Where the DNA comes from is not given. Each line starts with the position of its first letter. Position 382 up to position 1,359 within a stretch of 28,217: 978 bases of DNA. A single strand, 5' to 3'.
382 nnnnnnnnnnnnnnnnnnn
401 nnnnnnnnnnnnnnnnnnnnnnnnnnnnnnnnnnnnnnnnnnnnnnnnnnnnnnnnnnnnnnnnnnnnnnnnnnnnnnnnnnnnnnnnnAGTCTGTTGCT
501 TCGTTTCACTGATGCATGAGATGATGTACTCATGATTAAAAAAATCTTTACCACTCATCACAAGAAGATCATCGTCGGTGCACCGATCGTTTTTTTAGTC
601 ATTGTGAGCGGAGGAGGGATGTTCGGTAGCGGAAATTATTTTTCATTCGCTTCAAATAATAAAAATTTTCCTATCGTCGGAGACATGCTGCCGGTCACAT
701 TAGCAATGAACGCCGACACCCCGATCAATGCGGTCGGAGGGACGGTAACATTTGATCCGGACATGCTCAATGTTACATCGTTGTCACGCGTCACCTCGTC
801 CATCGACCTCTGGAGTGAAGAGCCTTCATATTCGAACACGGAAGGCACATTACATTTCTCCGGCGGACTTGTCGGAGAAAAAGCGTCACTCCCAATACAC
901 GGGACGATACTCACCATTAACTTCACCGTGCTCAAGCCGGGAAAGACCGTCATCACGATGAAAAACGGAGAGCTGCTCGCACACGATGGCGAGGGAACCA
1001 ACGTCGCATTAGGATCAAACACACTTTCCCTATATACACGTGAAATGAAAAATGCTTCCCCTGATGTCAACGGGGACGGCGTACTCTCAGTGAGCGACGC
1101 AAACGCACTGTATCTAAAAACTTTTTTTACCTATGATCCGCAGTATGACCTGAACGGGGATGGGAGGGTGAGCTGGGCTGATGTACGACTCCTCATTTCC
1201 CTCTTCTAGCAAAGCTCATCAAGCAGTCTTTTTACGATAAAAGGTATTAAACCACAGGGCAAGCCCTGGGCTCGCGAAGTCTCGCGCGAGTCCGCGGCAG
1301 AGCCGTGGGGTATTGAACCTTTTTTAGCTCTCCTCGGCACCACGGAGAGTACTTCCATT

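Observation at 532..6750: Cluster of five membrane-anchored proteins built from cohesin-like and dockerin modules, with no carbohydrate-active enzymes nearby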

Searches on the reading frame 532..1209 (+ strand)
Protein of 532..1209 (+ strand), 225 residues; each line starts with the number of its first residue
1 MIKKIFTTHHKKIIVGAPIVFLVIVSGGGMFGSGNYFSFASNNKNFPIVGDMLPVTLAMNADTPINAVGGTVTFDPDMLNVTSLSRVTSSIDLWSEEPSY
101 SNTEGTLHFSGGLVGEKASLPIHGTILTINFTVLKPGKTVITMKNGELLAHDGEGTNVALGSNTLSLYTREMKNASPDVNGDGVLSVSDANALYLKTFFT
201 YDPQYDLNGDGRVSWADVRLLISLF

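Call 3: search_protein_families(library=pfam, proteins=[window:532-1209:+], max_evalue=1)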
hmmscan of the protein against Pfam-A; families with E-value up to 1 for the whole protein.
window:532-1209:+ (225 aa): 6 families
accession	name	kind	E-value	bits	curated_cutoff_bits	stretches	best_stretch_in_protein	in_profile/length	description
PF00404.24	Dockerin_1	-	2.7e-05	24.7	22.9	1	178-222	3-53/57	Dockerin type I domain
PF13202.12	EF-hand_5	-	0.00017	21.3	25.9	1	204-216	7-19/25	EF hand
PF00963.24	Cohesin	-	0.00028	21.5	24.1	1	49-145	12-116/139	Cohesin domain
PF00036.39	EF-hand_1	-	0.0026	17.6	25.4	1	205-222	9-26/29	EF hand domain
PF13405.12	EF-hand_6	-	0.0054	16.8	25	1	204-222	8-26/30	EF-hand domain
PF13499.12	EF-hand_7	-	0.026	15.3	30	0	204-222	10-29/67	EF-hand domain pair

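Call 9: find_homologous_proteins(query=window:532-1209:+)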
Query window:532-1209:+ (225 aa): 67 proteins with E <= 0.001 among 682 candidates.
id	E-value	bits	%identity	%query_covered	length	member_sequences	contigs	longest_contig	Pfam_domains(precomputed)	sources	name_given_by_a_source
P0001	4.4e-143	492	100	100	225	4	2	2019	PF00404.25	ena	-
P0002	1.7e-128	445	89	100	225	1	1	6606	PF00404.25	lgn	-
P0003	1.1e-104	367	72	100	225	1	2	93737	-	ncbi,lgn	-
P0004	1.2e-104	367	71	100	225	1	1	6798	-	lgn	-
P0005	4.1e-97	342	67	100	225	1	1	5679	-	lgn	-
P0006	1.9e-89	317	61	100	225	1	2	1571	PF00404.25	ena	-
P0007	3.3e-86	306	59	100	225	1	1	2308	-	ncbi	-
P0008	4.7e-86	306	61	100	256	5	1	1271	-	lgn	-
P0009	4.2e-85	303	62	100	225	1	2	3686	PF00404.25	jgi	jgi:hypothetical protein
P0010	1.1e-84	301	59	100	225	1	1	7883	-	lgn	-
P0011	3.4e-83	296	58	100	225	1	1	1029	PF00963.25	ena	-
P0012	6.0e-79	283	56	100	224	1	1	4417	PF00963.25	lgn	-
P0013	6.3e-78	279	54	100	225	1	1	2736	-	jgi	jgi:hypothetical protein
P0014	7.0e-78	279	57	100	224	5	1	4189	-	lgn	-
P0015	3.2e-76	274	57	100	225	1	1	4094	-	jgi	jgi:hypothetical protein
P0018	1.1e-73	265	54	100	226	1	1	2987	PF00404.25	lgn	-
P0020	4.8e-73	263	58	93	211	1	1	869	PF00404.25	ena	-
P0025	1.7e-71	258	55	100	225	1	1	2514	PF00404.25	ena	-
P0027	3.0e-71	257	57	93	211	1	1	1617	PF00404.25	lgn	-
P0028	6.5e-71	256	53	100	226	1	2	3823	PF00404.25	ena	-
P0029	1.7e-70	255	56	93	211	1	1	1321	PF00963.25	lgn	-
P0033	5.4e-69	250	51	100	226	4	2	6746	PF00404.25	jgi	jgi:hypothetical protein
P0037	2.4e-68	248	50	100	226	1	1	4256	PF00404.25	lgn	-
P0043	1.5e-66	242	52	100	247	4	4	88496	PF00404.25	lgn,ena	-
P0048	2.5e-64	235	50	98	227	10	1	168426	-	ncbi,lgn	-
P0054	2.0e-62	229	52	90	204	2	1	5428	PF00963.25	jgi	-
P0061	6.3e-36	142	39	82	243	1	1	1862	PF00404.25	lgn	-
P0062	3.0e-34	137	35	99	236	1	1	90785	PF00404.25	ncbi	-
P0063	3.1e-32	130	35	96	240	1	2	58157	PF00404.25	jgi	jgi:hypothetical protein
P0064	3.0e-31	127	37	83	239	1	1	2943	PF00404.25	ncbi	-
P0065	5.3e-30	123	33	99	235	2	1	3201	PF00404.25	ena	-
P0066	1.2e-28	118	41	72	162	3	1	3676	PF00404.25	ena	-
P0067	4.4e-28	116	32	99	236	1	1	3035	PF00404.25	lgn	-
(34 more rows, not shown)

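Call 13: find_encoding_contigs(protein=P0003, flank=10000, max_places=3)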
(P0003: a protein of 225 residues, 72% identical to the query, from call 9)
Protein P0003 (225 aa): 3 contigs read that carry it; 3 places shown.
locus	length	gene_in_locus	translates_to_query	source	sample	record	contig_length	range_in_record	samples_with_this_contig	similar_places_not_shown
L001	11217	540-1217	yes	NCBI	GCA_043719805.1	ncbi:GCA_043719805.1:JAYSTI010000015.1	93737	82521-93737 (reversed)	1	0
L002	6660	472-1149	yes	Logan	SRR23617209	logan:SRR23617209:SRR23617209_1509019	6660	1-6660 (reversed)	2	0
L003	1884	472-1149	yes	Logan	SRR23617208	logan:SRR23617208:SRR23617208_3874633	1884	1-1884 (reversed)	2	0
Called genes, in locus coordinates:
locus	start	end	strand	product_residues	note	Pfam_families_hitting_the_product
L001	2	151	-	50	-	?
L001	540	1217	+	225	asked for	-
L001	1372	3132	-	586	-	PF19077:Big_13 (faint)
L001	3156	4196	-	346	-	-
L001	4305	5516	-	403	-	PF13948:DUF4215 (faint), PF00404:Dockerin_1 (weak)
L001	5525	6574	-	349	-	-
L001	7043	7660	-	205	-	PF01209:Ubie_methyltran, PF13489:Methyltransf_23, PF01728:FtsJ (faint), PF08241:Methyltransf_11, PF08242:Methyltransf_12, PF13649:Methyltransf_25, PF13847:Methyltransf_31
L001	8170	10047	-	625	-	-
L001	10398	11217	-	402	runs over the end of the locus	PF12704:MacB_PCD, PF02687:FtsX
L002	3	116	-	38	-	?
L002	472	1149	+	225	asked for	-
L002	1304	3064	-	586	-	PF19077:Big_13 (faint)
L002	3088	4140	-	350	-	-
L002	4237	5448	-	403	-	PF13948:DUF4215 (faint), PF00404:Dockerin_1 (weak)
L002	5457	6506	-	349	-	-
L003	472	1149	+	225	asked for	-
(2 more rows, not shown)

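Call 14: find_encoding_contigs(protein=P0048, flank=10000, max_places=2)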
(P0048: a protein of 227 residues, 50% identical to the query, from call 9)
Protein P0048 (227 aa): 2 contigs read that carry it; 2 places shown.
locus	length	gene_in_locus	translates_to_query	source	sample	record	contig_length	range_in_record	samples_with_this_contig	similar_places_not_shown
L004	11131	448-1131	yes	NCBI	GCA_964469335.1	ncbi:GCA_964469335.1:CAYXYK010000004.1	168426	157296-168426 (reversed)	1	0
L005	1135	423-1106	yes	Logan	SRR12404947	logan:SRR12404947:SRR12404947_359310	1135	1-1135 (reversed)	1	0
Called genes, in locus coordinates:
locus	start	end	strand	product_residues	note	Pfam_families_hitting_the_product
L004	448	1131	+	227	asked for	-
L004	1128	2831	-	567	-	PF19077:Big_13 (faint)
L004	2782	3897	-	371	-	-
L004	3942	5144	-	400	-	PF13948:DUF4215 (faint), PF00404:Dockerin_1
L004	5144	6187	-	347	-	-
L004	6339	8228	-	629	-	-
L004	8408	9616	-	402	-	PF12704:MacB_PCD, PF02687:FtsX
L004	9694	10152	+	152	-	-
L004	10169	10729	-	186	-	PF04307:YdjM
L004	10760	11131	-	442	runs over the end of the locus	PF00005:ABC_tran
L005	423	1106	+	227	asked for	-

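Call 15: find_encoding_contigs(protein=P0062, flank=10000, max_places=2)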
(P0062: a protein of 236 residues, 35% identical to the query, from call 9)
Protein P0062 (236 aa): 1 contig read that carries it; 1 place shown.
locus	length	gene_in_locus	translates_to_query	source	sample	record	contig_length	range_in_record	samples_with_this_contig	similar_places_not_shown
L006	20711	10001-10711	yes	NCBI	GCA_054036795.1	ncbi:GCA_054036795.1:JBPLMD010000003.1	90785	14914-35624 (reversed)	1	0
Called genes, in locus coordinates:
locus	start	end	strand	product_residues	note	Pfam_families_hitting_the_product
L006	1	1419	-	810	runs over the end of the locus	PF03477:ATP-cone, PF17975:RNR_Alpha, PF21995:RNR-II_ins_dom (weak), PF02867:Ribonuc_red_lgC (faint)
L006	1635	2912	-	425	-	PF03952:Enolase_N, PF00113:Enolase_C, PF13378:MR_MLE_C, PF07476:MAAL_C (weak)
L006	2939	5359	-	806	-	PF01326:PPDK_N, PF00391:PEP-utilizers, PF02896:PEP-utilizers_C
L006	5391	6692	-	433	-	PF13660:DUF4147, PF05161:MOFRL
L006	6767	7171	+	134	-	PF21549:PRDM2_PR, PF00856:SET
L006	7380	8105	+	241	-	PF01479:S4, PF00849:PseudoU_synth_2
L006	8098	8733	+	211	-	PF02397:Bac_transf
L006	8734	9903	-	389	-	-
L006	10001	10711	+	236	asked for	PF00404:Dockerin_1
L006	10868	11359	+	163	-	-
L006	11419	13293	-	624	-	PF19077:Big_13 (faint)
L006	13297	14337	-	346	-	-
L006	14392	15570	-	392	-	PF13948:DUF4215 (faint)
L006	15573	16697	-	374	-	-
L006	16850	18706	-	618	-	-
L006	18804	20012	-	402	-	PF12704:MacB_PCD, PF02687:FtsX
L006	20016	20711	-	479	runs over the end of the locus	PF00005:ABC_tran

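Call 17: find_related_loci(query=A2, collection=genome_contigs, flank=10000)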
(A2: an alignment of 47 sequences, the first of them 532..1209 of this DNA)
Query A2 (225 aa) in genome_contigs; peptide patterns used: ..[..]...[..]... (x = any residue, [..] = any of these).
19 stretches matched a pattern; 17 encode a relative of the query (tblastn E <= 1e-3); 17 distinct loci.
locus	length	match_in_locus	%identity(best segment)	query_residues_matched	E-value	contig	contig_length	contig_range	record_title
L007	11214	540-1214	72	1-225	2e-106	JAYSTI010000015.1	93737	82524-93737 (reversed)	MAG: Candidatus Lloydbacteria bacterium isolate GFS_12411 GFS_12411_14, whole genome shotgun sequence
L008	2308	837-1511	59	1-225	5e-97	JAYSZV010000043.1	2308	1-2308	MAG: Candidatus Lloydbacteria bacterium isolate GFS_13726 GFS_13726_42, whole genome shotgun sequence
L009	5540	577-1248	61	1-225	5e-92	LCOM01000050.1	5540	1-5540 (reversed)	MAG: Parcubacteria group bacterium GW2011_GWA2_47_7 UY04_C0050, whole genome shotgun sequence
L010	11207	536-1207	57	3-225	6e-79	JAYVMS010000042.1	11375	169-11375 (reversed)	MAG: bacterium isolate GL61_DN_metabat_65 GL61_DN_metabat_65_41, whole genome shotgun sequence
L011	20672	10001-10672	50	2-225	8e-76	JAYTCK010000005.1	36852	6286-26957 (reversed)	MAG: bacterium isolate GFS_1518 GFS_1518_4, whole genome shotgun sequence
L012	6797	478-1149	53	3-225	1e-75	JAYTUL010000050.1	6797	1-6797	MAG: bacterium isolate GFS_5529 GFS_5529_49, whole genome shotgun sequence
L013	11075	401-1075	51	2-225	2e-74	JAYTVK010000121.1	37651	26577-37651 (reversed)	MAG: Candidatus Lloydbacteria bacterium isolate GFS_5687 GFS_5687_120, whole genome shotgun sequence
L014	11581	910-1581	51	1-225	6e-71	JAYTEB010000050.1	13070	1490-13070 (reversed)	MAG: Candidatus Lloydbacteria bacterium isolate GFS_1902 GFS_1902_49, whole genome shotgun sequence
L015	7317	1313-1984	49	1-225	2e-70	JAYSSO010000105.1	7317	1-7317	MAG: Candidatus Lloydbacteria bacterium isolate GFS_12220 GFS_12220_104, whole genome shotgun sequence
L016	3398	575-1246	50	1-225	2e-68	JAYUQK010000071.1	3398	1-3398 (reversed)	MAG: Candidatus Lloydbacteria bacterium isolate GL114_DN_metabinner_11 GL114_DN_metabinner_11_70, whole genome shotgun s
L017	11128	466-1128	50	6-225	1e-66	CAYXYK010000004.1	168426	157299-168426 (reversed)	MAG TPA_asm: uncultured Candidatus Saccharibacteria bacterium isolate SRP170004_co1_45 genome assembly, contig: NODE_81_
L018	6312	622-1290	39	1-225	4e-51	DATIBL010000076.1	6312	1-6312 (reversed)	MAG TPA_asm: Candidatus Paceibacterota bacterium isolate SMAG_U16289 k141_1096633, whole genome shotgun sequence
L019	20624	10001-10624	37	13-223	4e-37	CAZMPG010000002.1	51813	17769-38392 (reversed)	MAG TPA_asm: uncultured Candidatus Saccharibacteria bacterium isolate SRP173033_co2_258 genome assembly, contig: NODE_18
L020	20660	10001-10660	34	1-223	6e-35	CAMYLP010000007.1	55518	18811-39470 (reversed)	MAG: uncultured Patescibacteria group bacterium isolate ES_M_Patescibacteria_01 genome assembly, contig: scaffold_1007,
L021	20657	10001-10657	30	1-223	3e-31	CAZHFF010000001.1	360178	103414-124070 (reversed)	MAG TPA_asm: uncultured Candidatus Saccharibacteria bacterium isolate SRP193661_co2_156 genome assembly, contig: NODE_4_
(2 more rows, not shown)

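Call 20: predict_structure(alignment_id=A2)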
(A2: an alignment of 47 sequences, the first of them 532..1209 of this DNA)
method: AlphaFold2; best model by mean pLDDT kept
length: 225 residues; sequences in the alignment: 47
mean_pLDDT: 82.0   pTM: 0.72
mean pLDDT of the five models: 82.0, 81.9, 81.3, 81.3, 77.0
residues with pLDDT >= 90: 97; 70-90: 91; 50-70: 9; < 50: 28
segments of 3 or more residues with pLDDT < 50: 1-6, 9-12, 14-31
pLDDT, mean of each block of 10 residues (from residue 1): 48 44 37 79 78 93 94 96 95 94 97 91 94 90 94 89 85 81 76 82 85 84 76
secondary structure, 60 per line:
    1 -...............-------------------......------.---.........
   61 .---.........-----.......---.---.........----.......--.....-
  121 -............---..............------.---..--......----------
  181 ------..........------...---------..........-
elements in order: H2-16 E36-41 E52-61 E65-73 E79-85 E93-101 E106-112 H115-119 E122-133 E137-150 E165-170 H187-196 H215-224

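Call 23: fold_search(model_id=the predicted structure, library=pdb)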
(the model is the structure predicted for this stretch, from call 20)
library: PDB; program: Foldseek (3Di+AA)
matches with E <= 10: 1995; with E <= 0.001: 83
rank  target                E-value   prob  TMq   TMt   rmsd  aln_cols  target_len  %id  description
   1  1qzn                  3.4e-09  1.00  0.48  0.61   3.9       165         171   14  Crystal Structure Analysis of a type II cohesin domain from the cellulosome of Acetivibrio cellulolyticus (released 2004-09-21)
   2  5lxv_C                6.5e-09  1.00  0.48  0.60   4.0       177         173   14  Crystal structure of Ruminococcus flavefaciens scaffoldin C cohesin in complex with a dockerin from an uncharacterized (released 2016-10-19)
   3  5lxv_A                6.9e-09  1.00  0.41  0.52   6.6       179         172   17  Crystal structure of Ruminococcus flavefaciens scaffoldin C cohesin in complex with a dockerin from an uncharacterized (released 2016-10-19)
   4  4wi0_A                7.3e-09  1.00  0.45  0.57   4.8       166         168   16  Crystal structure of Coh3ScaB-XDoc_M2ScaA complex: A C-terminal interface mutant of type II Cohesin-X-Dockerin complex (released 2015-10-07)
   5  3ghp_A                9.8e-09  1.00  0.47  0.55   5.1       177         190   16  Structure of the second type II cohesin module from the adaptor ScaA scaffoldin of Acetivibrio cellulolyticus (includi (released 2009-06-23)
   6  3l8q_D                1.8e-08  1.00  0.47  0.33   5.4       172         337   13  Structure analysis of the type II cohesin dyad from the adaptor ScaA scaffoldin of Acetivibrio cellulolyticus (released 2010-05-05)
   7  4u3s_A                1.9e-08  1.00  0.45  0.58   4.8       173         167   16  Crystal structure of Coh3ScaB-XDoc_M1ScaA complex: A N-terminal interface mutant of type II Cohesin-X-Dockerin complex (released 2015-07-29)
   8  3l8q_C                2.5e-08  1.00  0.48  0.33   5.4       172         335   14  Structure analysis of the type II cohesin dyad from the adaptor ScaA scaffoldin of Acetivibrio cellulolyticus (released 2010-05-05)
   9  3l8q_A                2.8e-08  1.00  0.46  0.32   4.7       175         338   16  Structure analysis of the type II cohesin dyad from the adaptor ScaA scaffoldin of Acetivibrio cellulolyticus (released 2010-05-05)
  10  3fnk_C                2.8e-08  1.00  0.45  0.56   4.8       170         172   16  Crystal structure of the second type II cohesin module from the cellulosomal adaptor ScaA scaffoldin of Acetivibrio ce (released 2009-06-23)
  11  6kgf_C                3.0e-08  1.00  0.47  0.68   3.6       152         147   12  Crystal structure of CaDoc0917(R16D)-CaCohA2 complex at pH 8.2 (released 2020-07-08)
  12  3fnk_B                3.0e-08  1.00  0.45  0.57   4.7       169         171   17  Crystal structure of the second type II cohesin module from the cellulosomal adaptor ScaA scaffoldin of Acetivibrio ce (released 2009-06-23)
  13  1g1k_A                3.0e-08  1.00  0.43  0.65   4.0       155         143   16  COHESIN MODULE FROM THE CELLULOSOME OF CLOSTRIDIUM CELLULOLYTICUM (released 2000-11-22)
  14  6kgd_A                3.6e-08  1.00  0.46  0.68   3.8       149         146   11  Crystal structure of CaDoc0917(R49D)-CaCohA2 complex at pH 8.0 (released 2020-07-08)
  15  5m0y_A                3.6e-08  1.00  0.46  0.57   4.9       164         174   17  Crystal Structure of the CohScaA-XDocCipB type II complex from Clostridium thermocellum at 1.5Angstrom resolution (released 2017-09-06)
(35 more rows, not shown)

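Call 26: search_protein_families(library=ncbifam, proteins=[window:532-1209:+], max_evalue=0.1)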
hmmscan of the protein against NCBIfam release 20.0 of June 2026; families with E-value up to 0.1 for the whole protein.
window:532-1209:+ (225 aa): 1 family
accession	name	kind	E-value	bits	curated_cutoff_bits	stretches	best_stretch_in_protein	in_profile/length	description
NF041540.1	dockerin_GC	domain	0.0017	18.7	29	1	177-225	3-63/67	GC-type dockerin domain-anchored protein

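Call 42: search_protein_families(library=pfam, alignment_id=A2, max_evalue=0.01)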
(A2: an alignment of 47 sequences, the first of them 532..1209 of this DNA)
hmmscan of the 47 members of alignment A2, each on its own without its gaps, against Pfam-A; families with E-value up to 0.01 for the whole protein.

A. member 1, window:532-1209:+ (225 aa): 5 families
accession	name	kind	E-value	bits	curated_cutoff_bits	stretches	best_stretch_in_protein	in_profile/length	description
PF00404.24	Dockerin_1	-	2.7e-05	24.7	22.9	1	178-222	3-53/57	Dockerin type I domain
PF13202.12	EF-hand_5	-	0.00017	21.3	25.9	0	204-216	7-19/25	EF hand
PF00963.24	Cohesin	-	0.00028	21.5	24.1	1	49-145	12-116/139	Cohesin domain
PF00036.39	EF-hand_1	-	0.0026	17.6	25.4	0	205-222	9-26/29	EF hand domain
PF13405.12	EF-hand_6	-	0.0054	16.8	25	0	204-222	8-26/30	EF-hand domain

B. families by the number of members that match (of 47 scanned): 7 families
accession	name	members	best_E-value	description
PF00404.24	Dockerin_1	41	3.2e-09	Dockerin type I domain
PF00036.39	EF-hand_1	22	1.9e-05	EF hand domain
PF00963.24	Cohesin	17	2.8e-06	Cohesin domain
PF13202.12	EF-hand_5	13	3.6e-05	EF hand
PF13405.12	EF-hand_6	13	0.00016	EF-hand domain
PF13499.12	EF-hand_7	3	0.0031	EF-hand domain pair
PF13517.12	FG-GAP_3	2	0.0024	FG-GAP-like repeat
